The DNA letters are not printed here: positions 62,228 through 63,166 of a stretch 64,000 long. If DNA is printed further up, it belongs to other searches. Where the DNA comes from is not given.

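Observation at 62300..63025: Low-GC foreign ORF, with a PD-(D/E)xK-like motif, inserted into the tetrapyrrole operon directly upstream of hemB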

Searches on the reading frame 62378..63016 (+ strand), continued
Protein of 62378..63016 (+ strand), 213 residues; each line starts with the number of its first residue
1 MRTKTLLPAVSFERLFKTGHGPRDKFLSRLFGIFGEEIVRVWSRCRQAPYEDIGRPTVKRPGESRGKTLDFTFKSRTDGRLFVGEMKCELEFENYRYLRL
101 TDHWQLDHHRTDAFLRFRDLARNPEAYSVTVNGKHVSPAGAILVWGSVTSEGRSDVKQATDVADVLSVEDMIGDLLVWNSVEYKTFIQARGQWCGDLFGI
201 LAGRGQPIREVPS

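Call 66: find_encoding_contigs(protein=P0314, flank=8000, max_places=3)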
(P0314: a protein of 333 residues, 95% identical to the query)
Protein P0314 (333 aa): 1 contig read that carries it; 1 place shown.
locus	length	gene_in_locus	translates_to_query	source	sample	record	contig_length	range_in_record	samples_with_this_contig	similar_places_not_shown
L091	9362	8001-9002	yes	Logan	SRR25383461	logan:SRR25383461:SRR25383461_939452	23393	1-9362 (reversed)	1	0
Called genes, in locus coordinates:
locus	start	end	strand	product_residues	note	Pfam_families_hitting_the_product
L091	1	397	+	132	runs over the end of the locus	-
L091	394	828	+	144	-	PF04020:Phage_holin_4_2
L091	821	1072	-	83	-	PF03144:GTP_EFTU_D2 (weak)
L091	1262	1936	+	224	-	PF00376:MerR, PF12728:HTH_17, PF13411:MerR_1 (weak)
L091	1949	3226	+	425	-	PF13353:Fer4_12, PF04055:Radical_SAM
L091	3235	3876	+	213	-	PF13241:NAD_binding_7, PF14824:Sirohm_synth_M (weak)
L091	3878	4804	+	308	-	PF01379:Porphobil_deam, PF03900:Porphobil_deamC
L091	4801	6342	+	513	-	PF00590:TP_methylase, PF02602:HEM4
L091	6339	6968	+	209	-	PF01209:Ubie_methyltran, PF05148:Methyltransf_8 (faint), PF13489:Methyltransf_23, PF01135:PCMT, PF13847:Methyltransf_31, PF08241:Methyltransf_11, PF08242:Methyltransf_12, PF13649:Methyltransf_25, +1 more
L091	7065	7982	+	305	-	PF18899:DUF5655 (weak)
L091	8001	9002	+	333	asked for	PF00490:ALAD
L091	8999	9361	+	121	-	?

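Call 68: search_protein_families(library=pfam, proteins=[L091:7065-7979:+, L072:840-1373:+, L088:5040-5372:+, L004:4331-5371:+, L004:7111-7989:+], max_evalue=0.1)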
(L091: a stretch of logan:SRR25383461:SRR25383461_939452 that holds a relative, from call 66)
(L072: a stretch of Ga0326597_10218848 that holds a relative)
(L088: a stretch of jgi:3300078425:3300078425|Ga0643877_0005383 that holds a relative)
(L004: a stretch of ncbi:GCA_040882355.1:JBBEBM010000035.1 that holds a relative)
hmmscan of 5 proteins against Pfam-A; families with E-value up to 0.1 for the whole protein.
L091:7065-7979:+ (305 aa): 1 family
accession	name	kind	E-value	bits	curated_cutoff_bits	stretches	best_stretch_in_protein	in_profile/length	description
PF18899.5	DUF5655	-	3.1e-05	24.4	24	1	189-299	3-107/109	Domain of unknown function (DUF5655)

L072:840-1373:+ (178 aa): 0 families

L088:5040-5372:+ (111 aa): 1 family
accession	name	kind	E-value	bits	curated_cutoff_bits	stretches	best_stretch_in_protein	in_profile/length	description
PF08206.17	OB_RNB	-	0.007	16.5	24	1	43-85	12-50/58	Ribonuclease B OB domain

L004:4331-5371:+ (347 aa): 1 family
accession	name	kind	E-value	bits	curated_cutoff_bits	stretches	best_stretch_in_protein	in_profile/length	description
PF13271.11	DUF4062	-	8.2e-20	71.2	24.7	1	5-90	1-82/82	Domain of unknown function (DUF4062)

L004:7111-7989:+ (293 aa): 1 family
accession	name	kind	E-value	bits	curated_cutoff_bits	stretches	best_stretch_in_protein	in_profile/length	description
PF09754.15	PAC2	-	2.4e-48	165.2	25.8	1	22-242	2-213/215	PAC2 family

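Call 72: search_protein_families(library=padloc, proteins=[L091:7065-7979:+, L072:840-1373:+, L004:4331-5371:+, L088:5040-5372:+, L006:8795-9760:+], max_evalue=0.01)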
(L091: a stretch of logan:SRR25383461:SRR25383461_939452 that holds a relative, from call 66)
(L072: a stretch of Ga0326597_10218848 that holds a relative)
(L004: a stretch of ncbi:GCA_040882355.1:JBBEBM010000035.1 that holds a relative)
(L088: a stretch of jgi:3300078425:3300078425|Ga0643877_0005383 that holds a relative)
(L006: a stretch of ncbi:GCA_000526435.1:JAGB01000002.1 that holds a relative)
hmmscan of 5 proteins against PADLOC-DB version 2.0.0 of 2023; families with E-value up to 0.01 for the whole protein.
L091:7065-7979:+ (305 aa): 2 families
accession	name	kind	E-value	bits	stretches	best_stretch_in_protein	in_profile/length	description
PDLC04945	PDC-S18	-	9.7e-79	262.8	1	1-295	1-298/302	-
PDLC04946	PDC-S18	-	5.9e-47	158.4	1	2-299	22-321/365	-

L072:840-1373:+ (178 aa): 0 families

L004:4331-5371:+ (347 aa): 0 families

L088:5040-5372:+ (111 aa): 0 families

L006:8795-9760:+ (322 aa): 0 families

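Call 73: search_solved_structures(query=L091:7065-7979:+, max_evalue=1)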
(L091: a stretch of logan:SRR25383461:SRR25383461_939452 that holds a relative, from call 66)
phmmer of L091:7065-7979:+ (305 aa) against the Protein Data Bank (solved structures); distinct sequences matched with E-value up to 1: 2.
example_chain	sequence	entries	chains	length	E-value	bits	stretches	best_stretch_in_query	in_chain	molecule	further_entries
5i39_A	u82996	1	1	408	0.66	12.3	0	43-81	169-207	L-amino acid deaminase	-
5hxw_A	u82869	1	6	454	0.83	12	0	44-81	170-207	L-amino acid deaminase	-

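Call 74: search_protein_families(library=ncbifam, proteins=[L091:7065-7979:+, L072:840-1373:+, L004:4331-5371:+, L091:6339-6965:+], max_evalue=0.01)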
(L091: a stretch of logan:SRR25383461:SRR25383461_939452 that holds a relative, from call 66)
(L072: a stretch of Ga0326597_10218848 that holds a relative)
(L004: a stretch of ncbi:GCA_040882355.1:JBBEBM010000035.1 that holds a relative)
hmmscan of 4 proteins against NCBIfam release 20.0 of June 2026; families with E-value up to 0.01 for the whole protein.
L091:7065-7979:+ (305 aa): 0 families

L072:840-1373:+ (178 aa): 0 families

L004:4331-5371:+ (347 aa): 0 families

L091:6339-6965:+ (209 aa): 62 families (the best 25 are shown)
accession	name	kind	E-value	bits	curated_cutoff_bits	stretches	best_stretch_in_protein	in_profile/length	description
NF001244.0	PRK00216.1-5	equivalog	1.2e-28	100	216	1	8-152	11-161/236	bifunctional demethylmenaquinone methyltransferase/2-methoxy-6-polyprenyl-1,4-benzoquinol methylase UbiE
TIGR01934.1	MenG_MenH_UbiE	subfamily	3.7e-27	95.1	158.35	1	27-154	26-151/223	ubiquinone/menaquinone biosynthesis methyltransferase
NF001243.0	PRK00216.1-4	equivalog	1.6e-26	93.1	235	1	24-148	31-155/237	demethylmenaquinone methyltransferase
TIGR02752.1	MenG_heptapren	equivalog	9.6e-26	90.7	419.85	1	22-148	27-153/231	demethylmenaquinone methyltransferase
NF052510.1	methyltran_MpqE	exception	3.9e-25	88.6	335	1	5-158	6-165/234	methyl-plastoquinone biosynthesis methyltransferase MpqE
NF047649.1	MTase_UXPK_star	exception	9.3e-25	87.2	460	1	39-146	76-183/283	methyltransferase/UXPK-star double selenoprotein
NF008823.0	PRK11873.1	subfamily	3.1e-24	85.9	263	1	39-158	76-195/272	arsenite methyltransferase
NF041537.1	ArsM_AhpD_UU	exception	5.6e-23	81.3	510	1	40-146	76-182/345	arsenite methyltransferase/AhpD domain selenoprotein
NF001241.0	PRK00216.1-2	equivalog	1.3e-22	80.5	327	1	27-146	38-149/231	demethylmenaquinone methyltransferase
NF045667.1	MTase_DVU1556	equivalog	1.8e-21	76.6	155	1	30-146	12-121/213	DVU_1556 family methyltransferase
NF041536.1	ArsM_DUF2284_UU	exception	1.1e-20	73.5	575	1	40-146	76-182/459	arsenite methyltransferase/DUF2284 domain selenoprotein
NF001242.0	PRK00216.1-3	equivalog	2.6e-19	69.6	351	1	25-146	53-177/258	bifunctional demethylmenaquinone methyltransferase/2-methoxy-6-polyprenyl-1,4-benzoquinol methylase UbiE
NF001240.0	PRK00216.1-1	equivalog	5.6e-19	68.2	378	1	26-147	49-171/251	bifunctional demethylmenaquinone methyltransferase/2-methoxy-6-polyprenyl-1,4-benzoquinol methylase UbiE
NF043040.1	corrin_prot_MT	hypoth_equivalog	8.7e-18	64.5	180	1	34-170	35-173/216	corrinoid protein-associated methyltransferase CpaM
TIGR02072.1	BioC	equivalog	9e-13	48.6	184.95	1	39-144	33-132/244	malonyl-ACP O-methyltransferase BioC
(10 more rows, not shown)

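Call 84: find_related_loci(query=A3, collection=viral_contigs, flank=6000)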
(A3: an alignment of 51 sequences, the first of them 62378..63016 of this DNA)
Query A3 (213 aa) in viral_contigs; peptide patterns used: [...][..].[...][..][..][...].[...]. (x = any residue, [..] = any of these).
19 stretches matched a pattern; 1 encode a relative of the query (tblastn E <= 1e-3); 1 distinct loci.
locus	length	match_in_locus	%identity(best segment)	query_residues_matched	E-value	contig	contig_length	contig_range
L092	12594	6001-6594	41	11-205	6e-51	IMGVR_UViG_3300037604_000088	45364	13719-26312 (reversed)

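Call 85: fold_search(model_id=the predicted structure, library=viral)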
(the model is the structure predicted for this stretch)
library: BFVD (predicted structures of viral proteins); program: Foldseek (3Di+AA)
matches with E <= 10: 582; with E <= 0.001: 0
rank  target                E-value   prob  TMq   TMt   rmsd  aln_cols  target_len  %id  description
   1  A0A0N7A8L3            5.9e-03  0.72  0.30  0.34   8.4       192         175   12  (no name in the UniProt tables at hand)
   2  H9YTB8                6.3e-03  0.89  0.27  0.24  14.6       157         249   10  (no name in the UniProt tables at hand)
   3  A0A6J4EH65            9.8e-03  0.41  0.22  0.24  19.3       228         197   10  (no name in the UniProt tables at hand)
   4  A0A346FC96            1.0e-02  0.41  0.27  0.14  17.9       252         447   12  Exonuclease [Mycobacterium phage Thonko]
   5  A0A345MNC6            1.4e-02  0.89  0.37  0.13  10.3       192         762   11  (no name in the UniProt tables at hand)
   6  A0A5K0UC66            1.7e-02  0.63  0.28  0.14  13.4       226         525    9  Uncharacterized protein [Yasminevirus sp. GU-2018]
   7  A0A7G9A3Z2            2.5e-02  0.90  0.37  0.27   8.4       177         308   14  Uncharacterized protein [Bacteriophage sp.]
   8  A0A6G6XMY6            2.9e-02  0.84  0.35  0.40   6.7       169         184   20  (no name in the UniProt tables at hand)
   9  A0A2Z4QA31            3.7e-02  0.69  0.30  0.28   8.1       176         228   14  (no name in the UniProt tables at hand)
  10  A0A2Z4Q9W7            3.7e-02  0.60  0.30  0.29  10.7       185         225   10  (no name in the UniProt tables at hand)
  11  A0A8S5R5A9            3.9e-02  0.51  0.26  0.21   7.2       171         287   12  Putative nuclease of the RecB family [Ackermannviridae sp. ctaCq7]
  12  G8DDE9                3.9e-02  0.41  0.27  0.30   8.7       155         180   14  (no name in the UniProt tables at hand)
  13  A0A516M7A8            4.8e-02  0.51  0.32  0.37   7.4       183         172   12  (no name in the UniProt tables at hand)
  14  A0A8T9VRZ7            4.8e-02  0.41  0.24  0.27   8.4       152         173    8  (no name in the UniProt tables at hand)
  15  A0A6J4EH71            5.1e-02  0.72  0.36  0.32  11.9       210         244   10  (no name in the UniProt tables at hand)
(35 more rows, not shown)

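Call 87: search_protein_families(library=pfam, alignment_id=A3, max_evalue=1)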
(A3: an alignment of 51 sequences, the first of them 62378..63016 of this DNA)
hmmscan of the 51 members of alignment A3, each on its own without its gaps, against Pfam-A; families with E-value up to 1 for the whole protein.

A. member 1, window:62378-63016:+ (213 aa): 1 family
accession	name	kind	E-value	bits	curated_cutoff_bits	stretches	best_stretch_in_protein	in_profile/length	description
PF17113.10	AmpE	-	0.065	13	21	0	95-119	13-37/284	Regulatory signalling modulator protein AmpE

B. families by the number of members that match (of 51 scanned): 21 families
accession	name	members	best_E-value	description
PF23832.1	DUF7202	2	0.017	Domain of unknown function (DUF7202)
PF08564.16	CDC37_C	1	0.0082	Cdc37 C terminal domain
PF19560.4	DUF6082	1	0.018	Family of unknown function (DUF6082)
PF14393.11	DUF4422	1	0.025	Domain of unknown function (DUF4422)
PF14540.12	NTF-like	1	0.035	Nucleotidyltransferase-like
PF21483.2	CdiA_helical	1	0.045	Toxin CdiA-like, helical domain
PF08528.16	Whi5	1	0.052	Whi5 like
PF17113.10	AmpE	1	0.065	Regulatory signalling modulator protein AmpE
PF24520.1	ARM_KNTC1_1st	1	0.073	KNTC1 first ARM-repeats domain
PF14836.12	Ubiquitin_3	1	0.085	Ubiquitin-like domain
PF05406.20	WGR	1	0.097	WGR domain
PF05847.17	Baculo_LEF-3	1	0.14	Nucleopolyhedrovirus late expression factor 3 (LEF-3)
PF22300.2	NGO_1070-like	1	0.16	NGO_1070-like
PF13635.12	DUF4143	1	0.18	Domain of unknown function (DUF4143)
PF09619.16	YscW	1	0.21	Type III secretion system lipoprotein chaperone (YscW)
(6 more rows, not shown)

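Call 88: search_protein_families(library=pfam, proteins=[L092:5321-5947:+, L092:6632-7048:+, L092:7489-8430:+, L092:3976-4995:+, L092:1925-3430:+, L092:9103-11565:+, L092:3523-4620:-], max_evalue=0.001)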
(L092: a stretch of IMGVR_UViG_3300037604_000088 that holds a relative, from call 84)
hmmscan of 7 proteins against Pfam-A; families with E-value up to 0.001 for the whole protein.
L092:5321-5947:+ (209 aa): 1 family
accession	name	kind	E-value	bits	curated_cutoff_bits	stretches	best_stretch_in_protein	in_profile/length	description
PF20039.4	DUF6441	-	1e-49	169.6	27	1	10-205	15-213/215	Family of unknown function (DUF6441)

L092:6632-7048:+ (139 aa): 0 families

L092:7489-8430:+ (314 aa): 1 family
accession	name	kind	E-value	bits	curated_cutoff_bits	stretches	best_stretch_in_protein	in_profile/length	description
PF18906.5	Phage_tube_2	-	6.5e-56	190.3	27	1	6-293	1-266/266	Phage tail tube protein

L092:3976-4995:+ (340 aa): 1 family
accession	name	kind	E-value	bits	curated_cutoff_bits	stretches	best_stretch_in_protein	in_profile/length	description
PF03864.22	Phage_cap_E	-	1.7e-103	346.6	22.9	1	14-336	1-327/329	Phage major capsid protein E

L092:1925-3430:+ (502 aa): 2 families
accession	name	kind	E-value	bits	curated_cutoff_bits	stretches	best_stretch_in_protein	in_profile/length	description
PF01343.23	Peptidase_S49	-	8.8e-29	100.9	24.9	1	151-288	3-139/154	Peptidase family S49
PF25145.1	NfeD1b_N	-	1.9e-07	31.3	40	1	119-194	26-99/189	NfeD1b, N-terminal domain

L092:9103-11565:+ (821 aa): 0 families

L092:3523-4620:- (366 aa): 0 families

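Call 92: search_solved_structures(query=L090:1-2715:+, max_evalue=0.00001)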
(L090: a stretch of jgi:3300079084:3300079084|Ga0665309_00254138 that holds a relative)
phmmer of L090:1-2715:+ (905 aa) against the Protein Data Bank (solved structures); distinct sequences matched with E-value up to 0.00001: 0.
